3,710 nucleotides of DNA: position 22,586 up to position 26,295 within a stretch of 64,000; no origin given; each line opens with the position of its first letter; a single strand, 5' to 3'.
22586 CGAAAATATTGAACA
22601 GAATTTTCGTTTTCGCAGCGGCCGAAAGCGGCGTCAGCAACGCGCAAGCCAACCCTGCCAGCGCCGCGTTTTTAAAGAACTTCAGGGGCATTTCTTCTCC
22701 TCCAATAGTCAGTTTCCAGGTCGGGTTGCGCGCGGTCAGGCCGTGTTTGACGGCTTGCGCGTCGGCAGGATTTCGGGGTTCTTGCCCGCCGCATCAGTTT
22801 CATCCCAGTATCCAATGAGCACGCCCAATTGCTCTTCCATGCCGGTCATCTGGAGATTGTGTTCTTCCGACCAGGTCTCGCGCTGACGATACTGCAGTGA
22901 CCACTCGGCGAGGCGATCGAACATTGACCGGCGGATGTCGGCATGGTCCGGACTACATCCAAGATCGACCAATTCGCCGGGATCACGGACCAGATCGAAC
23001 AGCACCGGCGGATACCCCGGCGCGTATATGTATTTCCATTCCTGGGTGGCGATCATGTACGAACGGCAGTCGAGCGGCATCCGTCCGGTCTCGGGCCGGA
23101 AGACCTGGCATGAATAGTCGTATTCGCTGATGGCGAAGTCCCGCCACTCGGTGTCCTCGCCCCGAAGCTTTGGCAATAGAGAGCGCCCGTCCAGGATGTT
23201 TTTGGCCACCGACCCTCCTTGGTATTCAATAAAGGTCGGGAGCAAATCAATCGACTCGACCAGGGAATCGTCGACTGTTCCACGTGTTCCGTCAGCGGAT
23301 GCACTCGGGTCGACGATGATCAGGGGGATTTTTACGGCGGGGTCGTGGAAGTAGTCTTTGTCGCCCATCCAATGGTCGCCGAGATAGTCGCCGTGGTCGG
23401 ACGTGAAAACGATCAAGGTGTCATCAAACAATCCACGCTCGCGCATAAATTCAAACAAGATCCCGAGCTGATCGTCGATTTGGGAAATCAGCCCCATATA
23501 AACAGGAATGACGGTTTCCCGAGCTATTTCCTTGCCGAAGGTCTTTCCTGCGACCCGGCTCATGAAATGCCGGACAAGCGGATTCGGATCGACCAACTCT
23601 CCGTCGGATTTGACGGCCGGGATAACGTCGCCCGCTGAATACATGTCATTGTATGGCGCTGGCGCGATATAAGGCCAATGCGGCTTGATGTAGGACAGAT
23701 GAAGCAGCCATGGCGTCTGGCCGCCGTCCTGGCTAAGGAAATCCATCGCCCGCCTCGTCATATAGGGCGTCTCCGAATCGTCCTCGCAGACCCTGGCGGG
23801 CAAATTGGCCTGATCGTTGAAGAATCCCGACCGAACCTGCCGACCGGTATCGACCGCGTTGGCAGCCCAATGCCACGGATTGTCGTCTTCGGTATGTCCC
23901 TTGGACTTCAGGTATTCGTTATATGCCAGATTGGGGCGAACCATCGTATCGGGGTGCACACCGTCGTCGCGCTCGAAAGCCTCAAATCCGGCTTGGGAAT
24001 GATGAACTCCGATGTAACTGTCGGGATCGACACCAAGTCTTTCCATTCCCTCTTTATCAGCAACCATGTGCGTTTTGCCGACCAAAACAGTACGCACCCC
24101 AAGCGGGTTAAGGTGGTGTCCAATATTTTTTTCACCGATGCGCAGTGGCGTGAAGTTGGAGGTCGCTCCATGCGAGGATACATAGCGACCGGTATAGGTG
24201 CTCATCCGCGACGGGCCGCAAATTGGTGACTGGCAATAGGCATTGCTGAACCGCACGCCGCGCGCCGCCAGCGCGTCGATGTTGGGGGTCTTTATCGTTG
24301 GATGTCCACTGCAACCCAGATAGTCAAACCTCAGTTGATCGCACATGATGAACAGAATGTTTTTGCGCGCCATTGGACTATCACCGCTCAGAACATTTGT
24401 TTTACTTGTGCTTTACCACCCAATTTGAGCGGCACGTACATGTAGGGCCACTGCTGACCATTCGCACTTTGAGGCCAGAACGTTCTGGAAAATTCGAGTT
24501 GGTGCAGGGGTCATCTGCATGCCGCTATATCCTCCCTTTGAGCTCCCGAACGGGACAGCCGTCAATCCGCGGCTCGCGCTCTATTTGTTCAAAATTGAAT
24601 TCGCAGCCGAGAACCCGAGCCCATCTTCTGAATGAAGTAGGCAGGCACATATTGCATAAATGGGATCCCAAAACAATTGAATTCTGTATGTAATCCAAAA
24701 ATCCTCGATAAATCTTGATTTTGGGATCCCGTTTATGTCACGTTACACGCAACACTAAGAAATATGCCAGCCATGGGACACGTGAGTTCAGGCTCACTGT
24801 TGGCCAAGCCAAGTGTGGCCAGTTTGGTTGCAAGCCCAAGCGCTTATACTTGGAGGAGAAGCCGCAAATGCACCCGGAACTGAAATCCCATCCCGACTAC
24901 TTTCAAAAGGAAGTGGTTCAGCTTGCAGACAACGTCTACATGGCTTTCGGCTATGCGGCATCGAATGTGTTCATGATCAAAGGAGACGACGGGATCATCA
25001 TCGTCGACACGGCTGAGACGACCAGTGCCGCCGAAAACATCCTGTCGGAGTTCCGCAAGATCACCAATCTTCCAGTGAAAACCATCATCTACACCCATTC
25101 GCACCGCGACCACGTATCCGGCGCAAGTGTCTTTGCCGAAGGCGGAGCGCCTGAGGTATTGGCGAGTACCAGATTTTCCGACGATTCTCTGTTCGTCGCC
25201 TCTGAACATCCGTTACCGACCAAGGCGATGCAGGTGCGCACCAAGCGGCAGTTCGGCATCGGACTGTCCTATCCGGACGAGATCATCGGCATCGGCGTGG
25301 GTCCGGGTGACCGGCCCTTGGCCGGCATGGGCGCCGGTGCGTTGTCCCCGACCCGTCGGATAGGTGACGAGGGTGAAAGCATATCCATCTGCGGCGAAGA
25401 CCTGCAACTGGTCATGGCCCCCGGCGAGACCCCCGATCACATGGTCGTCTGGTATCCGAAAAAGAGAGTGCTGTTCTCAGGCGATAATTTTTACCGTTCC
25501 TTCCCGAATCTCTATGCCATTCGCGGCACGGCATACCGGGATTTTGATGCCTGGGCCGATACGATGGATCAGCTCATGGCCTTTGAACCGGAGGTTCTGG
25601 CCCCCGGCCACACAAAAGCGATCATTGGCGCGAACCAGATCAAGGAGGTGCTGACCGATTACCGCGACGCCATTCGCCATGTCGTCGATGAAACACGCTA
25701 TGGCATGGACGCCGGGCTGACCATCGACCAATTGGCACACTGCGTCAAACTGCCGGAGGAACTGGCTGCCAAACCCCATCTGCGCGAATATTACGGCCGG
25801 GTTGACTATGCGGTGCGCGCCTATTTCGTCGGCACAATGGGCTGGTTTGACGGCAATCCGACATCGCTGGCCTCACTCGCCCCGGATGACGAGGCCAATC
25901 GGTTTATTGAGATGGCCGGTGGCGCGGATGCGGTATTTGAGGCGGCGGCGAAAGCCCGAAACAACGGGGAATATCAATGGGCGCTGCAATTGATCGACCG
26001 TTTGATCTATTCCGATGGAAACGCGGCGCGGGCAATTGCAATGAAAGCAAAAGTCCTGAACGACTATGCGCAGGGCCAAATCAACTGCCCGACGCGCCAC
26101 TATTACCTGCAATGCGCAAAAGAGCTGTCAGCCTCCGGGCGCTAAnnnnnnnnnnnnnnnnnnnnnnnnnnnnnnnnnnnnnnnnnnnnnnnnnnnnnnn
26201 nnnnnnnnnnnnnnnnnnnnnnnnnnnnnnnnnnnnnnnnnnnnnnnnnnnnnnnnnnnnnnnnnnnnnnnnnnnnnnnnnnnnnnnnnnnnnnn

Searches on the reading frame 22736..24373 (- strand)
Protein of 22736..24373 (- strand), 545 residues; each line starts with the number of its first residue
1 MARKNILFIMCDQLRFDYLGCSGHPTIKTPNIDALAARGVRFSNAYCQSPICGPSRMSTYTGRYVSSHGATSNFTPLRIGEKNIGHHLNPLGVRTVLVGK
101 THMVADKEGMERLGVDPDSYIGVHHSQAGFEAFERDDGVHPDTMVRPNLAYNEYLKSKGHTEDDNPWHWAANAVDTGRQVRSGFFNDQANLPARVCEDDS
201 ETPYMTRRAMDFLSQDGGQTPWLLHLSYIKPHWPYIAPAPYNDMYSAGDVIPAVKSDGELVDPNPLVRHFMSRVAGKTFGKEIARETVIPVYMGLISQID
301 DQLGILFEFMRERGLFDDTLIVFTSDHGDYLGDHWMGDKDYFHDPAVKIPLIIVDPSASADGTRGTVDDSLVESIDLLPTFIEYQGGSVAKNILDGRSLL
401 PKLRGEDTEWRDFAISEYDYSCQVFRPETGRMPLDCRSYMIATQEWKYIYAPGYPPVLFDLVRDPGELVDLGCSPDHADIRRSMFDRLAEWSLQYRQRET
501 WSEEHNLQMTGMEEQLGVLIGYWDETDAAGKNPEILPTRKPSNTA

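Call 28: search_protein_families(library=pfam, proteins=[window:22736-24373:-], max_evalue=0.001)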
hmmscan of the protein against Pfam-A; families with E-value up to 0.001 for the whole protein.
window:22736-24373:- (545 aa): 4 families
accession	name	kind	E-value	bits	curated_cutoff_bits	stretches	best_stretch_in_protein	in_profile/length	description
PF00884.28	Sulfatase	-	1.2e-42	146.7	25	1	4-384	1-298/301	Sulfatase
PF01663.27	Phosphodiest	-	7.8e-14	52.5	23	2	7-73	2-65/342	Type I phosphodiesterase / nucleotide pyrophosphatase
PF16347.10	SGSH_C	-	4.3e-12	46.9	29.3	1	332-491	1-151/154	N-sulphoglucosamine sulphohydrolase, C-terminal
PF02995.22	DUF229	-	8.4e-05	21.9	25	1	267-333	281-347/496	Protein of unknown function (DUF229)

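Call 29: search_protein_families(library=ncbifam, proteins=[window:22736-24373:-], max_evalue=0.001)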
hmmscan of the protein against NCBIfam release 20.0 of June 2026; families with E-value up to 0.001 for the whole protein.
window:22736-24373:- (545 aa): 7 families
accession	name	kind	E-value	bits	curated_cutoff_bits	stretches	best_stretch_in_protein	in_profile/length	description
NF045661.1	HdlasePehA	equivalog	5e-92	309.1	900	1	3-499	2-492/506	phosphoric/sulfuric ester hydrolase PehA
NF010322.0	PRK13759.1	equivalog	2.5e-72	244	481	1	3-508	6-471/486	arylsulfatase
TIGR03417.1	chol_sulfatase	equivalog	3.7e-63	214.1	433.45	2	198-495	161-444/500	choline-sulfatase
NF052527.1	Mn_arylsulf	exception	7.6e-44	150.4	850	1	3-509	1-467/479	manganese-dependent arylsulfatase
NF038282.1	LapC_YejM_PbgA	exception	5.4e-05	21.7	825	1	292-361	414-481/584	LPS biosynthesis-modulating metalloenzyme YejM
NF053595.1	LptchSynLtaSGpos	equivalog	0.00024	19.8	970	1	278-411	416-552/626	lipoteichoic acid synthase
NF038075.1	fam_STM4013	hypoth_equivalog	0.00035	20.1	250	0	297-350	205-255/261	STM4013/SEN3800 family hydrolase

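Call 47: search_solved_structures(query=window:22736-24373:-, max_evalue=1e-20)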
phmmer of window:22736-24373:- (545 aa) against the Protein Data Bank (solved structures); distinct sequences matched with E-value up to 1e-20: 39.
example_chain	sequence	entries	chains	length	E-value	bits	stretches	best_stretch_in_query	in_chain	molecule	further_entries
4upi_A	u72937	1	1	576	8.2e-184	615.5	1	3-531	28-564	SULFATASE FAMILY PROTEIN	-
4upl_A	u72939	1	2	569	4.4e-175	586.7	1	4-527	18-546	SULFATASE FAMILY PROTEIN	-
2w8s_A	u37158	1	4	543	7.4e-68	232.7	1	190-499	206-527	PHOSPHONATE MONOESTER HYDROLASE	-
2vqr_A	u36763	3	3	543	1.4e-67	231.7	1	1-498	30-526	PUTATIVE SULFATASE | Multifunctional alkaline phosphatase superfamily protein pRL90232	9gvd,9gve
4uph_A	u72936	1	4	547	4.2e-62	213.7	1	3-495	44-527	SULFATASE (SULFURIC ESTER HYDROLASE) PROTEIN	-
4upk_A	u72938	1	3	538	2.2e-54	188.2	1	3-498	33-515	PHOSPHONATE MONOESTER HYDROLASE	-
7oz8_AAA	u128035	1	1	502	2.7e-44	154.9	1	208-422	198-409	Choline-sulfatase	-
5g2v_A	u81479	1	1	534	2.2e-38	135.4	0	291-501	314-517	N-ACETYLGLUCOSAMINE-6-SULFATASE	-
6fny_A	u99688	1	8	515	2.1e-37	132.2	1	197-493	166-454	Choline-sulfatase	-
7pth_A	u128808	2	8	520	2.6e-36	128.5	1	197-493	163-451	Choline sulfatase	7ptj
6g5z_A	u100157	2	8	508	2.7e-36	128.5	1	197-493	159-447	Choline-sulfatase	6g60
7p24_AAA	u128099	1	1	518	4e-36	127.9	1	286-504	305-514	Mucin-desulfating sulfatase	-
6hhm_A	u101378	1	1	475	5e-36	127.6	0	3-103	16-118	Arylsulfatase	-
7lha_A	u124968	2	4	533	3.8e-34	121.4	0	289-416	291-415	Exo-L-galactose-6-sulfatase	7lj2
9koq_A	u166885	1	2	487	3.4e-33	118.2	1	201-487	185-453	Sulfatase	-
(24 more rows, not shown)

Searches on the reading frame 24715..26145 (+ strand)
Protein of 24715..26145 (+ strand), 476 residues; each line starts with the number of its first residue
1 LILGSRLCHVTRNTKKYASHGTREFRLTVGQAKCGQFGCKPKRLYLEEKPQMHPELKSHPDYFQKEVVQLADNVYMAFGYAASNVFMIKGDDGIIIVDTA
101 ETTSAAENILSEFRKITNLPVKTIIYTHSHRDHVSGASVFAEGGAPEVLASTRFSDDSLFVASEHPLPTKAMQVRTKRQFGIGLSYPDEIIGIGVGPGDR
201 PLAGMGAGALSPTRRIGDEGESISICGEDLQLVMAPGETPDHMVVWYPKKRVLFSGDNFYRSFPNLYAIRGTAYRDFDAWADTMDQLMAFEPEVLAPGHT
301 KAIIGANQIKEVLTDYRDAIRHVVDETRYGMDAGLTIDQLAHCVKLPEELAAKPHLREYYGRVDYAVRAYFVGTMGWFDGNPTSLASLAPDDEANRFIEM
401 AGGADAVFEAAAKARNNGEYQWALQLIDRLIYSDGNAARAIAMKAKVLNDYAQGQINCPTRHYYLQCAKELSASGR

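Call 28: search_protein_families(library=pfam, proteins=[window:24715-26145:+], max_evalue=0.001)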
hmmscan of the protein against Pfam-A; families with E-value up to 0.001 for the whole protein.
window:24715-26145:+ (476 aa): 2 families
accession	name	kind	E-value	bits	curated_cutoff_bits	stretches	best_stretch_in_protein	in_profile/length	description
PF14863.12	Alkyl_sulf_dimr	-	6.5e-42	143.7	26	1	336-472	1-137/139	Alkyl sulfatase dimerisation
PF00753.33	Lactamase_B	-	1.3e-22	81.1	22.7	2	82-143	5-66/196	Metallo-beta-lactamase superfamily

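Call 29: search_protein_families(library=ncbifam, proteins=[window:24715-26145:+], max_evalue=0.001)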
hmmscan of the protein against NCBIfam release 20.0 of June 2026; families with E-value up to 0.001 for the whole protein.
window:24715-26145:+ (476 aa): 53 families (the best 25 are shown)
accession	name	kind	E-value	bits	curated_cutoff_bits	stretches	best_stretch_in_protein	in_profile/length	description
TIGR04559.1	SoxH_rel_PQQ_2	hypoth_equivalog_domain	1e-17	64.5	280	1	82-149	29-95/283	quinoprotein relay system zinc metallohydrolase 2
TIGR04558.1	SoxH_rel_PQQ_1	hypoth_equivalog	3.8e-17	62.3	300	2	79-142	30-93/285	quinoprotein relay system zinc metallohydrolase 1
NF033088.2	bla_subclass_B1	equivalog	4e-17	62.6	200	1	67-301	8-202/217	subclass B1 metallo-beta-lactamase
NF012229.1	bla_class_B_core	domain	1.6e-14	54.3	100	1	76-148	8-79/139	metallo-beta-lactamase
NF012146.1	blaB-IND-MUS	exception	1.2e-11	44.4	270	1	73-183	40-144/237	BlaB/IND/MUS family subclass B1 metallo-beta-lactamase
NF033087.1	bla_subclass_B2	equivalog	1.3e-09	38.1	240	1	68-155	5-92/221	subclass B2 metallo-beta-lactamase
TIGR03413.1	GSH_gloB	equivalog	1.7e-09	37.4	200.8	1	86-151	13-74/248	hydroxyacylglutathione hydrolase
NF012145.1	blaDIM_SIM_IMP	exception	3.7e-09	36.7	288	1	235-301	130-193/209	DIM/SIM/IMP family subclass B1 metallo-beta-lactamase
NF012149.0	blaIND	exception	3.7e-09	36.4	430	1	74-145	43-113/239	IND family subclass B1 metallo-beta-lactamase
NF012137.0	bla_xUS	exception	3.8e-09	36.4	400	1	73-146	40-112/246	MUS/TUS/MOC family subclass B1 metallo-beta-lactamase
NF040860.1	blaWUS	exception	8.1e-09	35.1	540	1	82-145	48-111/246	WUS family subclass B1 metallo-beta-lactamase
NF012225.0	blaSFH_gen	exception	1.2e-08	34.7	440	1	80-148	42-110/252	SFH-related subclass B2 metallo-beta-lactamase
NF038103.1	blaGMB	exception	1.2e-08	34.4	580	1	218-301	164-245/270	GMB family subclass B1 metallo-beta-lactamase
NF000441.2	blaMUS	exception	1.7e-08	34.3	540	1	67-145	26-111/246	MUS family subclass B1 metallo-beta-lactamase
NF038003.2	blaPFM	exception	4.9e-08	32.7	525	1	80-148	43-111/253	PFM family subclass B2 metallo-beta-lactamase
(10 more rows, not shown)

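Call 48: search_solved_structures(query=window:24715-26145:+, max_evalue=1e-10)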
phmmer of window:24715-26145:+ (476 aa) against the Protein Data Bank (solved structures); distinct sequences matched with E-value up to 1e-10: 7.
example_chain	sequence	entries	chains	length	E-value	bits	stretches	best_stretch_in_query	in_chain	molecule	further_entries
2cfu_A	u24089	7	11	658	4.3e-57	197.4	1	66-471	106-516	SDSA1 | SDS HYDROLASE SDSA1 | ALKYL SULFATASE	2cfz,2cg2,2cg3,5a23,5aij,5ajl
4nur_A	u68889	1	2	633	2.5e-55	191.6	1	68-472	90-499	PSdsA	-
7tl5_A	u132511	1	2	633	7.7e-51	176.8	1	69-471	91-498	Lactamase_B domain-containing protein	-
4pdx_A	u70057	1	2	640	2.6e-50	175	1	69-472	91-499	Putative alkyl/aryl-sulfatase YjcS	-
4av7_A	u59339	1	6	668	7.2e-47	163.7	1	71-471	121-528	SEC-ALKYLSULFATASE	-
2yhe_A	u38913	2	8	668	3.3e-45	158.2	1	71-471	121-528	SEC-ALKYL SULFATASE | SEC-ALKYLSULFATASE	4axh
8d2z_A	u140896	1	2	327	5e-19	71.9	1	58-152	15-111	Metallo-beta-lactamase superfamily protein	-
